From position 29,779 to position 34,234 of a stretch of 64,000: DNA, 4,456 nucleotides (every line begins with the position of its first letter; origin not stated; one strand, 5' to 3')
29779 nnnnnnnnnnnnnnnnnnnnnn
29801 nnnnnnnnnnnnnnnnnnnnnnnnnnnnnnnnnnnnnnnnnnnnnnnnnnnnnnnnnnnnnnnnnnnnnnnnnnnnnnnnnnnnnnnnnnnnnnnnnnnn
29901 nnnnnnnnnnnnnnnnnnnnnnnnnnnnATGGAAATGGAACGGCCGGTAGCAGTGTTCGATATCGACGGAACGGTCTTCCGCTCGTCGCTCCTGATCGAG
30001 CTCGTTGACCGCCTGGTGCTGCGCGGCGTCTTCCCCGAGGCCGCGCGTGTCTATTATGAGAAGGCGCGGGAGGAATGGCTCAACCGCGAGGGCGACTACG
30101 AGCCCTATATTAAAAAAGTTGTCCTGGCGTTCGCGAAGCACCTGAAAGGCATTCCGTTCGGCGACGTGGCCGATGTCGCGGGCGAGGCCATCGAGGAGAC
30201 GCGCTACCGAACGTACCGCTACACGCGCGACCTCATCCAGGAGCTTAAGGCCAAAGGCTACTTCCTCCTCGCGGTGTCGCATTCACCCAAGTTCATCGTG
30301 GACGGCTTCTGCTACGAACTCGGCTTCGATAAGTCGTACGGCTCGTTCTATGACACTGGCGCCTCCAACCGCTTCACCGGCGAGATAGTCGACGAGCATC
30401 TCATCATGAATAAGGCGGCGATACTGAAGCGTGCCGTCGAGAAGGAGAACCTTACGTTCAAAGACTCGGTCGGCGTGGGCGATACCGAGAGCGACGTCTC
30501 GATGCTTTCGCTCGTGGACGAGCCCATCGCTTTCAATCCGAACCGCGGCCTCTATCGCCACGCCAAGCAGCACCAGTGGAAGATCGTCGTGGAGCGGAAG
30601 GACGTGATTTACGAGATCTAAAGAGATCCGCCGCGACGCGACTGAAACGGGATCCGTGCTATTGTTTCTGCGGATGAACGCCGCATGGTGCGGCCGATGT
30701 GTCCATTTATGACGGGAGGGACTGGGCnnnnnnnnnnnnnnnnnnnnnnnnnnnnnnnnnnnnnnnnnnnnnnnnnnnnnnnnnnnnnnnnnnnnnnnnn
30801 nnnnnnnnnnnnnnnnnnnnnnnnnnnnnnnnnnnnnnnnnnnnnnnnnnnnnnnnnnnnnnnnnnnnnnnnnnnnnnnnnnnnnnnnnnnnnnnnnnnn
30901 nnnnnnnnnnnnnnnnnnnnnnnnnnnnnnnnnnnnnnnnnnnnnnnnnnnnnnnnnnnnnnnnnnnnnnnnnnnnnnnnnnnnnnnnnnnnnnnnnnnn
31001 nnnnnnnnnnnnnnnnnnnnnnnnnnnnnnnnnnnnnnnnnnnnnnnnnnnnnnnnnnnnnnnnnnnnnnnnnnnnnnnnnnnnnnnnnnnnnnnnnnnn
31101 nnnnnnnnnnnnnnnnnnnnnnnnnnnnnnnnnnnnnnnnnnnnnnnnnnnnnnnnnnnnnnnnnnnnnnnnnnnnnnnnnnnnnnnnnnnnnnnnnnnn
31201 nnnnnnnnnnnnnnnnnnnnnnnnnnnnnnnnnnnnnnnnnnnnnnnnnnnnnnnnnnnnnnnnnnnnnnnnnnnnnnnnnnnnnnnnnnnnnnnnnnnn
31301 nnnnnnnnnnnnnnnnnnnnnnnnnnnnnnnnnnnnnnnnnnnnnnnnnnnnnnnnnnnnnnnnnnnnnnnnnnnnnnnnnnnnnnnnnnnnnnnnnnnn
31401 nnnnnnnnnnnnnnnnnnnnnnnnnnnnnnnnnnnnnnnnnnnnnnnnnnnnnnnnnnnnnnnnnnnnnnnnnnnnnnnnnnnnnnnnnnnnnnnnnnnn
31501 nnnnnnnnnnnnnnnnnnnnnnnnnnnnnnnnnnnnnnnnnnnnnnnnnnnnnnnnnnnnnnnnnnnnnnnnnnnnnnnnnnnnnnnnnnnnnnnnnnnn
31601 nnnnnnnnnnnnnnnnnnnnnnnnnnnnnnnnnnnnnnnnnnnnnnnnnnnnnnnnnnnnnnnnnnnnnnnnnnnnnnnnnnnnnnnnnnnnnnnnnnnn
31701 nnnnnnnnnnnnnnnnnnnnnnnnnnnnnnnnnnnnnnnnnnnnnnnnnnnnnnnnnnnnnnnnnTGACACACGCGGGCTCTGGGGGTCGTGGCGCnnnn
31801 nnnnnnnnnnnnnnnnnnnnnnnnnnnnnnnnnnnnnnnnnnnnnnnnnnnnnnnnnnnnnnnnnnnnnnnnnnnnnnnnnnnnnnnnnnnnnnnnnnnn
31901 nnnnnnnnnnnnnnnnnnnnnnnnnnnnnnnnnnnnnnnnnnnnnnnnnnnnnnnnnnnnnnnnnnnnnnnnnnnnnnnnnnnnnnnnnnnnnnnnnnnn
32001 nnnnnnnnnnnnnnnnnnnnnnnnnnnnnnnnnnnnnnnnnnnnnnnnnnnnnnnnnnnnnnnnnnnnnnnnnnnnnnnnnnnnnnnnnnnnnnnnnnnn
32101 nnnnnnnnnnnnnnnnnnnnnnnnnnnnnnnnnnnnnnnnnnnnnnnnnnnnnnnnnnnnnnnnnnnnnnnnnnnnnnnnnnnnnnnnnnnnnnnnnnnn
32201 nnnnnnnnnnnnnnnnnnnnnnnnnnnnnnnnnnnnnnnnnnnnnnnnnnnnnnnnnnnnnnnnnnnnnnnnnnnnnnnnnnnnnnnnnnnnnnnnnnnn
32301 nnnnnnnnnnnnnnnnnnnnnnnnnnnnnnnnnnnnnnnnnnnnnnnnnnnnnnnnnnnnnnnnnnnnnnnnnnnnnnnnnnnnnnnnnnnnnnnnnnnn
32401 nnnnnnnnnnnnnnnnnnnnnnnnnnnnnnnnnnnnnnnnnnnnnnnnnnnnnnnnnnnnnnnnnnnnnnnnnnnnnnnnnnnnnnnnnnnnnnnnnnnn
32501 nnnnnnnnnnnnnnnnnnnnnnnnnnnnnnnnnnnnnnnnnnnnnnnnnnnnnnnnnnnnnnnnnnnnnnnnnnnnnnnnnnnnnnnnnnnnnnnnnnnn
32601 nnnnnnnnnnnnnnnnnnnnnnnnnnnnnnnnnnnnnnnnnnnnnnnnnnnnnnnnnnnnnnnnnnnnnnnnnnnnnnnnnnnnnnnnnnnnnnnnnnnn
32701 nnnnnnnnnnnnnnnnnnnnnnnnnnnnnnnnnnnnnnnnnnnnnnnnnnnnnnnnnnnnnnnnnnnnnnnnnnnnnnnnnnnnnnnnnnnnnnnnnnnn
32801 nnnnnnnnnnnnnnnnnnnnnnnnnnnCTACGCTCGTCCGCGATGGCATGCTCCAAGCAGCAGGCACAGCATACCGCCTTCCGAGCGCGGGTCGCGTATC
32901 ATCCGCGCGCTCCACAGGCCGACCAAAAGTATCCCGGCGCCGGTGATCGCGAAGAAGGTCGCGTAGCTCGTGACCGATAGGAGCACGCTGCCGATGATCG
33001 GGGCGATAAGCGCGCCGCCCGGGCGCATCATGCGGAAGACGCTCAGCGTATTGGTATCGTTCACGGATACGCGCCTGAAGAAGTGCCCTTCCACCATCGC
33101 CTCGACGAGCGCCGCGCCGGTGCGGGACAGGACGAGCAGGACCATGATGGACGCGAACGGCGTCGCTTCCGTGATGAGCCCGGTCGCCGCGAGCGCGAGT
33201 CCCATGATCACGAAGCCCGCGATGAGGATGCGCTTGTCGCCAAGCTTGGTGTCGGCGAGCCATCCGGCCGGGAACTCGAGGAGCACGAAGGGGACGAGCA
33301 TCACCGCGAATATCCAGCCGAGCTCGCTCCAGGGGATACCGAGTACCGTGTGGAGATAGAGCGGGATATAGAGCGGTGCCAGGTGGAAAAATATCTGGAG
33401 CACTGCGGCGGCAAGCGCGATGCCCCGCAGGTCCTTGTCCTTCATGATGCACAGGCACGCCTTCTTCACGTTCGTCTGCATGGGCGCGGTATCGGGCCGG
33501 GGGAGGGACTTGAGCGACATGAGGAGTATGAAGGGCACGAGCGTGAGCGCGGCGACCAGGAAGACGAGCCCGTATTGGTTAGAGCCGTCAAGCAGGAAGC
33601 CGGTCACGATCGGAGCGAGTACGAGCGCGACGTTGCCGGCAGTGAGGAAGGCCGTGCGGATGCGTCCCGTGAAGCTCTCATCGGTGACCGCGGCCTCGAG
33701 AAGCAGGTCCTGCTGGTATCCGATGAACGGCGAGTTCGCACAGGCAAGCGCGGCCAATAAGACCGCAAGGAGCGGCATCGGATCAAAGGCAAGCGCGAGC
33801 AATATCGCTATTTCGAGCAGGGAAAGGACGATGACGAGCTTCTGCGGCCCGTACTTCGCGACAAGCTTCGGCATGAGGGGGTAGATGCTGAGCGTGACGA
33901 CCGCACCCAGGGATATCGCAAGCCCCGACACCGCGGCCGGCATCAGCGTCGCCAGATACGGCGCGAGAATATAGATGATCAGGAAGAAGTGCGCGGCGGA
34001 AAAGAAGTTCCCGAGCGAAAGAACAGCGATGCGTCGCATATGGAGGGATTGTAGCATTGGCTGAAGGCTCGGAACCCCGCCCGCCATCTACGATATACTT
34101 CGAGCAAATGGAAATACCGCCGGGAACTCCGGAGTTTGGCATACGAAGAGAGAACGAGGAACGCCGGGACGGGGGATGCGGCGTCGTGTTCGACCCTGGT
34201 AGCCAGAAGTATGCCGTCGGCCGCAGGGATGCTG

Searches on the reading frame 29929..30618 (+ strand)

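Call 80: search_protein_families(library=pfam, proteins=[window:29929-30618:+], max_evalue=0.00001)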
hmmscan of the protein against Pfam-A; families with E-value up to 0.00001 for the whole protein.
window:29929-30618:+ (230 aa): 2 families
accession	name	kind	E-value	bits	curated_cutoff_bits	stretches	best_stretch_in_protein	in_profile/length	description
PF12710.13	HAD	-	6e-19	69.6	27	1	8-193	1-188/189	haloacid dehalogenase-like hydrolase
PF00702.32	Hydrolase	-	1.4e-11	45.5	26.4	1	7-194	3-188/191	haloacid dehalogenase-like hydrolase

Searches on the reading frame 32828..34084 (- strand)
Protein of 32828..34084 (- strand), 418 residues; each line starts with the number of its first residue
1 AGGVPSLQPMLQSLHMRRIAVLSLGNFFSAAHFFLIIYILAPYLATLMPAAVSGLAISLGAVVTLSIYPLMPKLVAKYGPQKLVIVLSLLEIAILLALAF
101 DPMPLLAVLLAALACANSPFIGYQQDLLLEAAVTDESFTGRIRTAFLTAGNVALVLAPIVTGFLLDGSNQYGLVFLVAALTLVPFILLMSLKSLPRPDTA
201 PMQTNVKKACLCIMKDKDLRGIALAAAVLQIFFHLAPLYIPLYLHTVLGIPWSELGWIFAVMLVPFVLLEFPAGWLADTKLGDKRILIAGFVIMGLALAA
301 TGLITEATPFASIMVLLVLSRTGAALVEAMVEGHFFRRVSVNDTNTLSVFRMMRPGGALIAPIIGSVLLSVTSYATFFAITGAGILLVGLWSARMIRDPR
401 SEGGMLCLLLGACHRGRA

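Call 79: search_protein_families(library=pfam, proteins=[window:32828-34084:-], max_evalue=0.00001)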
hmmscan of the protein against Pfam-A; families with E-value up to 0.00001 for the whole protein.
window:32828-34084:- (418 aa): 2 families
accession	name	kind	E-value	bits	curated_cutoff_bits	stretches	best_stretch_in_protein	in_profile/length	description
PF07690.21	MFS_1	-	3.5e-23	82.5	33.4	2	223-400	2-176/347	Major Facilitator Superfamily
PF12832.13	MFS_1_like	-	7.1e-06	25.7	25.2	0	150-317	134-310/373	MFS_1 like family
